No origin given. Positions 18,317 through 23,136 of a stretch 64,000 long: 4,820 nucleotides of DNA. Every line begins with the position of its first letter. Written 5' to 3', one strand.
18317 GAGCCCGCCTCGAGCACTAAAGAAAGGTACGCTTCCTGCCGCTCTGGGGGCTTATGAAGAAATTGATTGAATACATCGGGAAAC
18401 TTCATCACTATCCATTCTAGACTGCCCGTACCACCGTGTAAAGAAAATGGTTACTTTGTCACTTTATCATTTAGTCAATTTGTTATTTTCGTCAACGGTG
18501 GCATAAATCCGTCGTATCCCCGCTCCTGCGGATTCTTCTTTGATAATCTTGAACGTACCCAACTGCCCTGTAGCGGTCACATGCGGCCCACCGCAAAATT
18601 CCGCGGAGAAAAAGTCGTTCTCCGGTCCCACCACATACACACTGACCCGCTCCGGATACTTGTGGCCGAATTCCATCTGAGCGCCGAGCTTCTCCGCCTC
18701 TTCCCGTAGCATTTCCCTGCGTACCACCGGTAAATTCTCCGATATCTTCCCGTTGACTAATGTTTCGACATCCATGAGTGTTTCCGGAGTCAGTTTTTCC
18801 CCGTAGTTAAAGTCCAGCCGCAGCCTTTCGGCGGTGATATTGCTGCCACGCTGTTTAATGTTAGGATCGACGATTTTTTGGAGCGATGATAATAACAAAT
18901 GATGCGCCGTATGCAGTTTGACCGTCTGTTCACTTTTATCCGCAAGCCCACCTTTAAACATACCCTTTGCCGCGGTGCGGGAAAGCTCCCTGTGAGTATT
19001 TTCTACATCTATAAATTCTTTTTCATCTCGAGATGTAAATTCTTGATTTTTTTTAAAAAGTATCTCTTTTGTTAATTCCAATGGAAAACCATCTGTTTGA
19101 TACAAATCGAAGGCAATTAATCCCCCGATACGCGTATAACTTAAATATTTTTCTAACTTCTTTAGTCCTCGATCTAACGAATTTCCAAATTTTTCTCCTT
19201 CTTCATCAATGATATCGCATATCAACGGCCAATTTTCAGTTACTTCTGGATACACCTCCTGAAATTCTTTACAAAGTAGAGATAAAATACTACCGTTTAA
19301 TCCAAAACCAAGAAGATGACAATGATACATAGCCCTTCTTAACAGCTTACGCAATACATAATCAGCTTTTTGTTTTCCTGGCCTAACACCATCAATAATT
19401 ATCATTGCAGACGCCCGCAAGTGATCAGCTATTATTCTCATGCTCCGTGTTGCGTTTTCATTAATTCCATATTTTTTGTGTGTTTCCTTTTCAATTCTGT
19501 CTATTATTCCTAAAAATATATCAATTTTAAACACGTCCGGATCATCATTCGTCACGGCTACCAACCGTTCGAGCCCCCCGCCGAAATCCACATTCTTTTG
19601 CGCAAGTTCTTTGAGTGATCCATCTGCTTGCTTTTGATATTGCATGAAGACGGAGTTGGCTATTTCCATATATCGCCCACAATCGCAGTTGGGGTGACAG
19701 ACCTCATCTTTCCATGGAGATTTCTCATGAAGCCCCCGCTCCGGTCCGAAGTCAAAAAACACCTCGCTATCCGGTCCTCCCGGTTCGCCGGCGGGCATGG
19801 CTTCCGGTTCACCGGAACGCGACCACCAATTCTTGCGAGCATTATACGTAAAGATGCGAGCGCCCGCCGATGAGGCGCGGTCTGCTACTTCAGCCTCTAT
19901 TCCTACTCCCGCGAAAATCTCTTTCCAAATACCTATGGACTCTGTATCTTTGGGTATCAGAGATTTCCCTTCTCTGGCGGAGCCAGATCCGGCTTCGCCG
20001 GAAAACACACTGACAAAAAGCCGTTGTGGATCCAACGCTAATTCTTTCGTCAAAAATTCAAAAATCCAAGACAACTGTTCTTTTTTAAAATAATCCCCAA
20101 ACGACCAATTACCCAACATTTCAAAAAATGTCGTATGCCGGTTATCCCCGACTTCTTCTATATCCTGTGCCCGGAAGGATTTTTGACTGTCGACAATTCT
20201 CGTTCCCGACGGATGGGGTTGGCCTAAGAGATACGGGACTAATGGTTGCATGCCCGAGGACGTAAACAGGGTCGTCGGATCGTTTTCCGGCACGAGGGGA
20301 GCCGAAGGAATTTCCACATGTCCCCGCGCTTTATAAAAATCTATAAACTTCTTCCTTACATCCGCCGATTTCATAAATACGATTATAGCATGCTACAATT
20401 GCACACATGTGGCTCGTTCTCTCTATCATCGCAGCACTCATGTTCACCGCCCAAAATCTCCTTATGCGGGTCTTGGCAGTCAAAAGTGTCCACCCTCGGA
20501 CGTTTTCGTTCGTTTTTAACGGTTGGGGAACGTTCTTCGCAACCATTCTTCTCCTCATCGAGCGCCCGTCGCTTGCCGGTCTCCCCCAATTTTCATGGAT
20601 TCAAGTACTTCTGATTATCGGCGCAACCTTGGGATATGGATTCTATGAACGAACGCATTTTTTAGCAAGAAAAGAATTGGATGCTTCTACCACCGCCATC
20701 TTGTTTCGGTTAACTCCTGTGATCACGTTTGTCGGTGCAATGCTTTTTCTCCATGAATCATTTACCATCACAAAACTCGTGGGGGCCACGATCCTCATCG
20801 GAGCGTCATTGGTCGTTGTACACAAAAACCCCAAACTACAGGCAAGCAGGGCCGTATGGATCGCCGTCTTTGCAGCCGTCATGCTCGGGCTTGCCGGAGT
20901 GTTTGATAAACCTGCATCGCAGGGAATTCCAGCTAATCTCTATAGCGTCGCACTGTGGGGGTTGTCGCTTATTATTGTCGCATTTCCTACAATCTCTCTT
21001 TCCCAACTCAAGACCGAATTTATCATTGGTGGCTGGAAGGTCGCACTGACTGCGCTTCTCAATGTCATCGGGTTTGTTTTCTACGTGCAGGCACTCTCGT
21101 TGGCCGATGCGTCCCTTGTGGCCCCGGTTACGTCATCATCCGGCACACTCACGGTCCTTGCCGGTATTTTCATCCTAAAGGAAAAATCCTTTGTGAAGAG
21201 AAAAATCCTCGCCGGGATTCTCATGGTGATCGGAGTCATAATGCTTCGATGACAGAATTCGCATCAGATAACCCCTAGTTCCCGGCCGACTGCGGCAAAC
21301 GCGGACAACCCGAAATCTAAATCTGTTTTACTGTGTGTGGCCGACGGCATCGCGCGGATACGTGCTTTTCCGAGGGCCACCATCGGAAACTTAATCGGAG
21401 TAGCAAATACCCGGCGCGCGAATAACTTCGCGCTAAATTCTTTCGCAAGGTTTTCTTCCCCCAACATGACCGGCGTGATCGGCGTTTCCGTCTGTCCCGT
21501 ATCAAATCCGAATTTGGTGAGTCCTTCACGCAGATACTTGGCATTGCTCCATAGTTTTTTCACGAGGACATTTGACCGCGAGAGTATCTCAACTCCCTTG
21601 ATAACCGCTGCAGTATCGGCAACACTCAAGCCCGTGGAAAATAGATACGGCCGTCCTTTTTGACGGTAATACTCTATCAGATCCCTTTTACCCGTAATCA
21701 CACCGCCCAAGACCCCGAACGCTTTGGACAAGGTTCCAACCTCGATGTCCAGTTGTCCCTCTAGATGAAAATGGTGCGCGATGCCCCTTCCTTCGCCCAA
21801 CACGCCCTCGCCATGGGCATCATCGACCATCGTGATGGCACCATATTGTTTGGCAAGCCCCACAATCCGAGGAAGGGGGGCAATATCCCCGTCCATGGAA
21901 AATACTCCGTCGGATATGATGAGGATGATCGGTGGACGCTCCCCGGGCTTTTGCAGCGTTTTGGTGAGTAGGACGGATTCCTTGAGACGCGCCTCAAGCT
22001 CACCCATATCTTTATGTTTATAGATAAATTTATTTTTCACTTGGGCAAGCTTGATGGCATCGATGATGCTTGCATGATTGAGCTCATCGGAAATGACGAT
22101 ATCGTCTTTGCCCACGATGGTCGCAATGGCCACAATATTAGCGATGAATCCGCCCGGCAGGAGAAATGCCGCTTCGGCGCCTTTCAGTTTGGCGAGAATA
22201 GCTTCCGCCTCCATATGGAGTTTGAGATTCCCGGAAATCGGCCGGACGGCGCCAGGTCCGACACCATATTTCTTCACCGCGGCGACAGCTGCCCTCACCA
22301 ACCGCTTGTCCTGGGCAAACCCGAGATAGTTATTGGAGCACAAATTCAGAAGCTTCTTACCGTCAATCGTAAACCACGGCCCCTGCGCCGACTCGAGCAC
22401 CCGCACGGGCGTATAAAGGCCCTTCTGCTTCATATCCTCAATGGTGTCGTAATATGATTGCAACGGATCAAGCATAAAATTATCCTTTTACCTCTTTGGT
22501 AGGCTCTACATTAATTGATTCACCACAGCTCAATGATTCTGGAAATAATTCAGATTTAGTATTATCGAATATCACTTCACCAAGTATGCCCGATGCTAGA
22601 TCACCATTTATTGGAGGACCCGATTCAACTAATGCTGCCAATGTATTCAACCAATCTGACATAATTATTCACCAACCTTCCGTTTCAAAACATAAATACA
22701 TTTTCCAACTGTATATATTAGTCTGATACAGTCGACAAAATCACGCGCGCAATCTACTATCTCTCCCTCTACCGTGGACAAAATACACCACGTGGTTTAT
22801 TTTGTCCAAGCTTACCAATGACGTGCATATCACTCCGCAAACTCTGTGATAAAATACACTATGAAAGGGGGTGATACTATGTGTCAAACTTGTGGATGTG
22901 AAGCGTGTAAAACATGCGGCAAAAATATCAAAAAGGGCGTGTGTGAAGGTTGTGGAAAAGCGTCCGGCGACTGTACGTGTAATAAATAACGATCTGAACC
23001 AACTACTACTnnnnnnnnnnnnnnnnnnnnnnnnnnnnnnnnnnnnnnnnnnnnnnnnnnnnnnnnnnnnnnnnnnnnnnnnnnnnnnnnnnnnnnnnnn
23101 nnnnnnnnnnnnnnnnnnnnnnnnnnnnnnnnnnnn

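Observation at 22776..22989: Unannotated 36-aa, 10-cysteine peptide gene with strong RBS and a perfect palindromic operator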

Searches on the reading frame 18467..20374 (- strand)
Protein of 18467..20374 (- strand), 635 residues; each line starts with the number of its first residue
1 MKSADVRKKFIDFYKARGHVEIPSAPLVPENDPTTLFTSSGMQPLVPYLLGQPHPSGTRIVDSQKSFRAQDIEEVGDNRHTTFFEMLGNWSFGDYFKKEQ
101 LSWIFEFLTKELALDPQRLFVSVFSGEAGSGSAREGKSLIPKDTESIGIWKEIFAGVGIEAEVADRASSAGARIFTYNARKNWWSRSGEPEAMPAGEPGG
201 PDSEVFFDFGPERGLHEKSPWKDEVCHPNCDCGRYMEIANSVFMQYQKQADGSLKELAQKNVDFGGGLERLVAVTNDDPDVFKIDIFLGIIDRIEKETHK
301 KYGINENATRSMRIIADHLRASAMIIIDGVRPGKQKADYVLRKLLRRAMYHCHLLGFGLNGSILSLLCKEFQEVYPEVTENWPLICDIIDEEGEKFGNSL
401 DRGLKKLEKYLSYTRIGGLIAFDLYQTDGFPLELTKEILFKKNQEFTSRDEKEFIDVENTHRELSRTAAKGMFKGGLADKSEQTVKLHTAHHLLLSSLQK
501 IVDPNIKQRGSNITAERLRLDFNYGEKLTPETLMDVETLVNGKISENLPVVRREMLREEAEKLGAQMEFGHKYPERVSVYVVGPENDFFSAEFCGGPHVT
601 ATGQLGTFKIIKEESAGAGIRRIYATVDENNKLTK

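Call 36: list_cluster_members(proteins=[window:18467-20374:-, window:23011-23460:+, window:23457-24131:+, window:21264-22475:-, window:22879-22986:+])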
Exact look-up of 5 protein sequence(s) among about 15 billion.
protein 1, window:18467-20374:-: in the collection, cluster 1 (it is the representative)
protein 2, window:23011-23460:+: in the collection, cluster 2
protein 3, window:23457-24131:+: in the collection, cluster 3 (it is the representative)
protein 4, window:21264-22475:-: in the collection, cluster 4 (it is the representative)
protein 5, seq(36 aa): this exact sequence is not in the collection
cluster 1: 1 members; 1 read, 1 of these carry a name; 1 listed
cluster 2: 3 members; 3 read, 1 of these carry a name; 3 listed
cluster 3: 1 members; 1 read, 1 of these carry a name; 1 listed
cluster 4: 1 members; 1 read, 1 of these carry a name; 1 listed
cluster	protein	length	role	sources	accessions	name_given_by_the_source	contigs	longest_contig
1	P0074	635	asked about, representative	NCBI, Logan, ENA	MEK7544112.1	MAG: alanine--tRNA ligase [Patescibacteria group bacterium]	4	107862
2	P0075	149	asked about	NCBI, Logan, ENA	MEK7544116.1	MAG: NUDIX domain-containing protein [Patescibacteria group bacterium]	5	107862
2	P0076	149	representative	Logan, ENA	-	-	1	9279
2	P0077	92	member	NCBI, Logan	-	-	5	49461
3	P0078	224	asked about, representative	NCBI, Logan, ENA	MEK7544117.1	MAG: hypothetical protein AAB557_04565 [Patescibacteria group bacterium]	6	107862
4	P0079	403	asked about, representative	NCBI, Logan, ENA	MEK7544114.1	MAG: aminotransferase class I/II-fold pyridoxal phosphate-dependent enzyme ...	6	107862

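Call 37: find_encoding_contigs(protein=P0076, flank=4000, max_places=4)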
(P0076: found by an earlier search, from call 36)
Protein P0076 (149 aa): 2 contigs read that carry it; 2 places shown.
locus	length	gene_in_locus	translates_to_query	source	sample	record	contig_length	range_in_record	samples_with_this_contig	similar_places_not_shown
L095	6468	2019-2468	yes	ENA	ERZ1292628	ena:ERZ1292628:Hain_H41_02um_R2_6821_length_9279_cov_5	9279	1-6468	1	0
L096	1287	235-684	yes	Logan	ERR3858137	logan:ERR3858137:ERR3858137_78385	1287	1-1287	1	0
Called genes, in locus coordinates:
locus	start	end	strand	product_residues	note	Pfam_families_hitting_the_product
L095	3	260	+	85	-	?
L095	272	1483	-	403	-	PF00155:Aminotran_1_2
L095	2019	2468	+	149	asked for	PF00293:NUDIX, PF14815:NUDIX_4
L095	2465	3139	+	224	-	-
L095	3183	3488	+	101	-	-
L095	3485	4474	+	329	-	PF01636:APH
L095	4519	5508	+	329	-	PF02615:Ldh_2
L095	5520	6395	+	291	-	PF00892:EamA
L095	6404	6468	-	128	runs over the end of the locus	PF12732:YtxH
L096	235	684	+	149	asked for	PF00293:NUDIX, PF14815:NUDIX_4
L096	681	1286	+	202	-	?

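Call 78: find_homologous_proteins(query=window:18467-20374:-, max_evalue=1e-50)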
Query window:18467-20374:- (635 aa): 8000 proteins with E <= 1e-50 among 8000 candidates; the best 120 are listed.
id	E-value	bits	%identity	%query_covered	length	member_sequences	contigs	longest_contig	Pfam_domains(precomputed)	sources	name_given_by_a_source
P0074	0.0e+0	1465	100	100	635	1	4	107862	PF01411.25,PF07973.20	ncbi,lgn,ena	ncbi:MAG: alanine--tRNA ligase [Patescibacteria group bacterium]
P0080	5.5e-283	958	68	99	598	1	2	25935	PF01411.25,PF07973.20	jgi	jgi:alanyl-tRNA synthetase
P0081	1.0e-273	928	67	99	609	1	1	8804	PF01411.25,PF07973.20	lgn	-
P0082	2.0e-269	913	66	99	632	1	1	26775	PF01411.25,PF07973.20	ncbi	-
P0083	9.7e-268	908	65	99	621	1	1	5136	PF01411.25,PF07973.20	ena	-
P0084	4.9e-267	905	65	99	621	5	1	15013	PF01411.25,PF07973.20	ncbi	-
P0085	6.2e-267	905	65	99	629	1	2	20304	PF01411.25,PF07973.20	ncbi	-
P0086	4.8e-265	899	65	99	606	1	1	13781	PF01411.25,PF07973.20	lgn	-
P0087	6.6e-265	898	64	99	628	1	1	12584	PF01411.25,PF07973.20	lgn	-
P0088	2.4e-264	897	65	99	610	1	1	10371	PF01411.25,PF07973.20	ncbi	ncbi:MAG: alanine--tRNA ligase [Patescibacteria group bacterium]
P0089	3.5e-263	893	65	98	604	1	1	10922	PF01411.25,PF07973.20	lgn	-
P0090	8.2e-262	888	64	99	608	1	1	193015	PF01411.25,PF07973.20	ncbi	-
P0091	1.4e-261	887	64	98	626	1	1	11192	PF01411.25,PF07973.20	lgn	-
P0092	9.6e-261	885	64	99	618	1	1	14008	PF01411.25,PF07973.20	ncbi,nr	ncbi:alanine--tRNA ligase [Candidatus Gottesmanbacteria bacterium]|nr:alanine--tRNA ligase [Candidat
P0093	2.9e-260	883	64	98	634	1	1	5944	PF01411.25,PF07973.20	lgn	-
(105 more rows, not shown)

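Call 79: find_encoding_contigs(protein=P0080, flank=10000, max_places=1)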
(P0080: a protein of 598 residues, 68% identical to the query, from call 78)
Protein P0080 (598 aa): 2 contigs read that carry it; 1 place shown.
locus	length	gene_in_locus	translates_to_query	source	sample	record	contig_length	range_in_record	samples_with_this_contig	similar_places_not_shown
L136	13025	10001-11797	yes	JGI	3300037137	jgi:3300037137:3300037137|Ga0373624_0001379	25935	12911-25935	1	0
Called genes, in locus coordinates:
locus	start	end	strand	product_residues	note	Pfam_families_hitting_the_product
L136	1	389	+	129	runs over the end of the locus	PF00312:Ribosomal_S15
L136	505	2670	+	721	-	PF01138:RNase_PH, PF03725:RNase_PH_C, PF03726:PNPase (weak), PF01138:RNase_PH, PF00013:KH_1, PF00575:S1, PF23459:S1_RRP5 (weak)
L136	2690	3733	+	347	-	PF00004:AAA, PF07728:AAA_5, PF22667:Lon_lid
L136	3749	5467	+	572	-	PF00753:Lactamase_B (weak), PF12706:Lactamase_B_2 (weak), PF22505:RNase_J_b_CASP, PF07521:RMMBL (weak), PF17770:RNase_J_C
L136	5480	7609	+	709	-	PF17854:FtsK_alpha, PF01580:FtsK_SpoIIIE, PF09397:FtsK_gamma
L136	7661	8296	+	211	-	PF13413:HTH_25, PF09136:Glucodextran_B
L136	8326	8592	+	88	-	-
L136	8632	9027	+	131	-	-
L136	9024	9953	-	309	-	PF00389:2-Hacid_dh, PF02826:2-Hacid_dh_C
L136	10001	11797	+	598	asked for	PF01411:tRNA-synt_2c, PF07973:tRNA_SAD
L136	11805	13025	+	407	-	?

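Call 80: find_encoding_contigs(protein=P0082, flank=10000, max_places=1)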
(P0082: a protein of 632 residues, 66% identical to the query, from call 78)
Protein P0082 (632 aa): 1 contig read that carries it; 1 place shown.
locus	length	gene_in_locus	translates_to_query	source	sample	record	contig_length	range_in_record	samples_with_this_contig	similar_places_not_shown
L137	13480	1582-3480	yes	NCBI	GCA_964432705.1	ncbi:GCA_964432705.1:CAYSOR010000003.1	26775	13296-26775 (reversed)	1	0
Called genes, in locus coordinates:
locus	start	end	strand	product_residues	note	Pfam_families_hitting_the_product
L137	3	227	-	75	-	?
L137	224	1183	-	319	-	PF01636:APH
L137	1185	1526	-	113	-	-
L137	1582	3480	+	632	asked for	PF01411:tRNA-synt_2c, PF07973:tRNA_SAD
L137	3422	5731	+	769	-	-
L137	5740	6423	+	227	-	PF04203:Sortase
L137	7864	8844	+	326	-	PF02618:YceG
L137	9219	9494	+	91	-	-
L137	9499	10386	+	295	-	-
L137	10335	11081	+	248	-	-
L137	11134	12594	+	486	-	PF00133:tRNA-synt_1 (weak), PF09334:tRNA-synt_1g, PF00133:tRNA-synt_1, PF01406:tRNA-synt_1e (weak)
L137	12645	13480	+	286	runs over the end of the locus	PF01026:TatD_DNase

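Call 81: find_encoding_contigs(protein=P0085, flank=10000, max_places=1)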
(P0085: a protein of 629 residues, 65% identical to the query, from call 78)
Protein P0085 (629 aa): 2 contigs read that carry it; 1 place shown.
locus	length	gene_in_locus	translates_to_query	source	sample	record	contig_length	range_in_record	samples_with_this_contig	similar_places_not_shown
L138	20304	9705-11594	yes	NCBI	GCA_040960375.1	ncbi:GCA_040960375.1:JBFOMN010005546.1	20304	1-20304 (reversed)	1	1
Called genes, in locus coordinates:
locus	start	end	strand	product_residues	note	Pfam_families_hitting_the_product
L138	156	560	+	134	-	-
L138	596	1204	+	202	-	PF01936:NYN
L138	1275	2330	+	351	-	PF00004:AAA, PF07728:AAA_5, PF22667:Lon_lid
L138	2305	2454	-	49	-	-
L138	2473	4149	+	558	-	PF00753:Lactamase_B, PF12706:Lactamase_B_2, PF22505:RNase_J_b_CASP, PF07521:RMMBL (weak), PF17770:RNase_J_C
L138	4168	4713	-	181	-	-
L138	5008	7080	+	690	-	PF17854:FtsK_alpha, PF01580:FtsK_SpoIIIE, PF09397:FtsK_gamma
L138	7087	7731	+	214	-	PF12844:HTH_19 (weak), PF13413:HTH_25, PF09136:Glucodextran_B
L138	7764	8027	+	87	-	-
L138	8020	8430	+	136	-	PF12732:YtxH (weak)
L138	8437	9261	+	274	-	PF02498:Bro-N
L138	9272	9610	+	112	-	PF24722:DUF7674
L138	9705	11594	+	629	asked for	PF01411:tRNA-synt_2c, PF07973:tRNA_SAD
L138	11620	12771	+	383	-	-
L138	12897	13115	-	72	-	-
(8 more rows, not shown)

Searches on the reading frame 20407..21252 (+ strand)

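Call 5: search_protein_families(library=pfam, proteins=[window:20407-21252:+], max_evalue=1)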
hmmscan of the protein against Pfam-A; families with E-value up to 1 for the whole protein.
window:20407-21252:+ (281 aa): 2 families
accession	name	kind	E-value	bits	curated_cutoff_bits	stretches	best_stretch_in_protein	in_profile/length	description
PF00892.27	EamA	-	3.2e-21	76.5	28.2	2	2-137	3-133/135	EamA-like transporter family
PF10639.15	TMEM234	-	5.7e-07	30.1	30.1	1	201-279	33-110/113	Putative transmembrane family 234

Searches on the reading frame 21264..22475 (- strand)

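Call 5: search_protein_families(library=pfam, proteins=[window:21264-22475:-], max_evalue=1)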
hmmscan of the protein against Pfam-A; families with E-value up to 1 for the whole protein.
window:21264-22475:- (403 aa): 5 families
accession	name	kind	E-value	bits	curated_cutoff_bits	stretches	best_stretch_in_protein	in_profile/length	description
PF00155.27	Aminotran_1_2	-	6.2e-51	174.1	19.7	1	41-390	2-358/361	Aminotransferase class I and II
PF01276.26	OKR_DC_1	-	3e-05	23.4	27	1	87-222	68-207/417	Orn/Lys/Arg decarboxylase, major domain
PF01212.27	Beta_elim_lyase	-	0.0093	15.7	27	1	89-277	36-225/288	Beta-eliminating lyase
PF00266.25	Aminotran_5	-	0.024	14.1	21.5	1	113-220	75-177/371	Aminotransferase class-V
PF01053.26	Cys_Met_Meta_PP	-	0.024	13.7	27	1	91-226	58-181/381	Cys/Met metabolism PLP-dependent enzyme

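Call 8: search_protein_families(library=ncbifam, proteins=[window:21264-22475:-], max_evalue=1)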
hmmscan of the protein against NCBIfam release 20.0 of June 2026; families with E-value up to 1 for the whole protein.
window:21264-22475:- (403 aa): 28 families (the best 25 are shown)
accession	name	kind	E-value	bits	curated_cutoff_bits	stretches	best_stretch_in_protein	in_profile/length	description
TIGR01825.1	gly_Cac_T_rel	subfamily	4.4e-151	502.9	535.4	1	11-403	4-385/385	BioF/Kbl family PLP-dependent acyltransferase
NF005394.0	PRK06939.1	equivalog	7.7e-134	446.3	460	1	8-403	9-397/397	glycine C-acetyltransferase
TIGR00858.1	bioF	equivalog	3.1e-106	355.2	426.45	1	25-391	6-362/365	8-amino-7-oxononanoate synthase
TIGR01822.1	2am3keto_CoA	equivalog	5.2e-104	348.3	493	1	10-403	7-393/393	glycine C-acetyltransferase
NF047600.1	SerpalmtaseCFB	equivalog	1.3e-94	317.1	640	1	8-400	11-392/395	serine palmitoyltransferase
TIGR01821.1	5aminolev_synth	equivalog_domain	1.2e-75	254.9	338.55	1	34-401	38-398/402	5-aminolevulinate synthase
NF047599.1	SerpalmtaseBetaP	equivalog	5.9e-74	249.1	500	1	8-401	13-394/394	serine palmitoyltransferase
NF047603.1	SerpalmtaseAlphaP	equivalog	1.8e-58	198.1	670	1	9-403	12-399/399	serine palmitoyltransferase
NF005526.0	PRK07179.1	equivalog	1.9e-40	138.7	428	1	41-388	55-387/407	alpha-hydroxyketone-type quorum-sensing autoinducer synthase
NF005697.0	PRK07505.1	subfamily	1.9e-39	135.5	342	1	25-387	33-389/405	hypothetical protein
NF004608.1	PRK05937.1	equivalog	7.1e-29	100.7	399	1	44-303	6-262/366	8-amino-7-oxononanoate synthase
NF000586.1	PRK00011.1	subfamily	1.8e-05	23.7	335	1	94-333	71-306/404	serine hydroxymethyltransferase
NF041359.1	GntG_guanitoxin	subfamily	0.00016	20.9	230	1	91-134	44-87/343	GntG family PLP-dependent aldolase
NF007825.0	PRK10534.1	equivalog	0.0004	19.5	312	1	91-135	40-84/333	low-specificity L-threonine aldolase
TIGR03576.1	pyridox_MJ0158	hypoth_equivalog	0.004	16.4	304.45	1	201-303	157-255/346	TIGR03576 family pyridoxal phosphate-dependent enzyme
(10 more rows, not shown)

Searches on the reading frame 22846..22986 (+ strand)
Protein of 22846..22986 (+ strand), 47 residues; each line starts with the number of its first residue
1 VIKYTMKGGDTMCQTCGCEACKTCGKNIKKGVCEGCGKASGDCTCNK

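Call 11: find_homologous_proteins(query=window:22846-22986:+, max_evalue=10)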
Query seq(47 aa): no candidate shares three 5-residue words with the query. No homologue found.
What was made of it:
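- Tried and rejected: The homologue search with the 47-aa extended ORF found nothing, because small ORFs are rarely predicted and there were too few shared words (call 11).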
